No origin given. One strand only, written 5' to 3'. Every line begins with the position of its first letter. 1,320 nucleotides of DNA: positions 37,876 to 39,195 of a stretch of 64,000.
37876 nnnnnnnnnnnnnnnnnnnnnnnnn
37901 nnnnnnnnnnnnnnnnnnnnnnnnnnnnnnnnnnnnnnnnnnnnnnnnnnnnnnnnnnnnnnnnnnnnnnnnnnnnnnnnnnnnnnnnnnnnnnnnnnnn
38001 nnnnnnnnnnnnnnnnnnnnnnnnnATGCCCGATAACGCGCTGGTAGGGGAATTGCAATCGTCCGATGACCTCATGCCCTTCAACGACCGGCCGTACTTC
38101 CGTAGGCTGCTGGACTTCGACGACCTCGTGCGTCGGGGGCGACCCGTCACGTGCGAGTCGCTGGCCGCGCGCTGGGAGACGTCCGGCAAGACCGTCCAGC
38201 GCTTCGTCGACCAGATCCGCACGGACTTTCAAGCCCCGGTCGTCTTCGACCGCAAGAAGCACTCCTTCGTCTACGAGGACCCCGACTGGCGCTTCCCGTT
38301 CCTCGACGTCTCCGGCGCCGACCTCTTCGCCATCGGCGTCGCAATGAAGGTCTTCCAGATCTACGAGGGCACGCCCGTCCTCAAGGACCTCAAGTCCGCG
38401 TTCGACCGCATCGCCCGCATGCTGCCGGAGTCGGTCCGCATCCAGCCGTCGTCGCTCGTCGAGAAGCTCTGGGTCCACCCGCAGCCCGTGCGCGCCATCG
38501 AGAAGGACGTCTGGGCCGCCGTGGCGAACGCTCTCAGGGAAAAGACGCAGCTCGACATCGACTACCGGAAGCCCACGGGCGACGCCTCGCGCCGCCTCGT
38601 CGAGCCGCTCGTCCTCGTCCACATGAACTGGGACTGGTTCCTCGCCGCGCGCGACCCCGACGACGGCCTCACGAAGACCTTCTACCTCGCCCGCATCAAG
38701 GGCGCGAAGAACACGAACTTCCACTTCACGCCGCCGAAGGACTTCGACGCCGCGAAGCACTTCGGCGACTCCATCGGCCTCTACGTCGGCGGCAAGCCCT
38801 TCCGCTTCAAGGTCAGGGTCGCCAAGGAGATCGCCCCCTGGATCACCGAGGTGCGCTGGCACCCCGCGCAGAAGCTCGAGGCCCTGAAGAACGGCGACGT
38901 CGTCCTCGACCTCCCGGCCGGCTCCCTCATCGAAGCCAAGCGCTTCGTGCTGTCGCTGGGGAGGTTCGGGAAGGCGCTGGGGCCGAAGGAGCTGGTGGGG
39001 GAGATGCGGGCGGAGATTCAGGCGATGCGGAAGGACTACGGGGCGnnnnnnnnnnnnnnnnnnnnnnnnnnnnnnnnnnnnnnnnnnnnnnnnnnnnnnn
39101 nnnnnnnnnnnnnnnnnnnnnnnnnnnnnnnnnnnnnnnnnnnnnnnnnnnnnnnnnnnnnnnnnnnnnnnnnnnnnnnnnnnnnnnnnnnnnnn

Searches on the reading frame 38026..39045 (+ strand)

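Call 88: search_protein_families(library=padloc, proteins=[L170:19338-20558:+, L170:20823-21404:+, L170:15915-18068:+, L170:14216-15679:+, L170:18793-19338:+], max_evalue=0.001)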
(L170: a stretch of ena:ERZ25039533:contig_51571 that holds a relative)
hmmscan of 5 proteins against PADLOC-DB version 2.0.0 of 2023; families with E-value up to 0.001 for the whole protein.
L170:19338-20558:+ (407 aa): 2 families
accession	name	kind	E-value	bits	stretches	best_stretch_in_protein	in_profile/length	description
PDLC02207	MzaE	-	3.6e-56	189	1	47-403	53-406/598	-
PDLC02357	AbiU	-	8.8e-20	69.4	1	238-399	241-377/537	AbiU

L170:20823-21404:+ (194 aa): 1 family
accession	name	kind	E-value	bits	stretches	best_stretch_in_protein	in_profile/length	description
PDLC02207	MzaE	-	0.00037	17.2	1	11-87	508-578/598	-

L170:15915-18068:+ (718 aa): 2 families
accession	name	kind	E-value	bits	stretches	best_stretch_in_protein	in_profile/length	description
PDLC02205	MzaC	-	1.5e-139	464.7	1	12-641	94-762/952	-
PDLC03202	Helicase_II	-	2.5e-33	113.3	2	163-530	114-443/621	Type II helicase domain protein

L170:14216-15679:+ (488 aa): 1 family
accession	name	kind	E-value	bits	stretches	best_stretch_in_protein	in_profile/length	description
PDLC02204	MzaB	-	1.8e-81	272.1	1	6-477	7-485/500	-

L170:18793-19338:+ (182 aa): 1 family
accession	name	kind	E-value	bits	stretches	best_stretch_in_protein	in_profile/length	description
PDLC02206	MzaD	-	8.6e-20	69.5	1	2-170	147-318/342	-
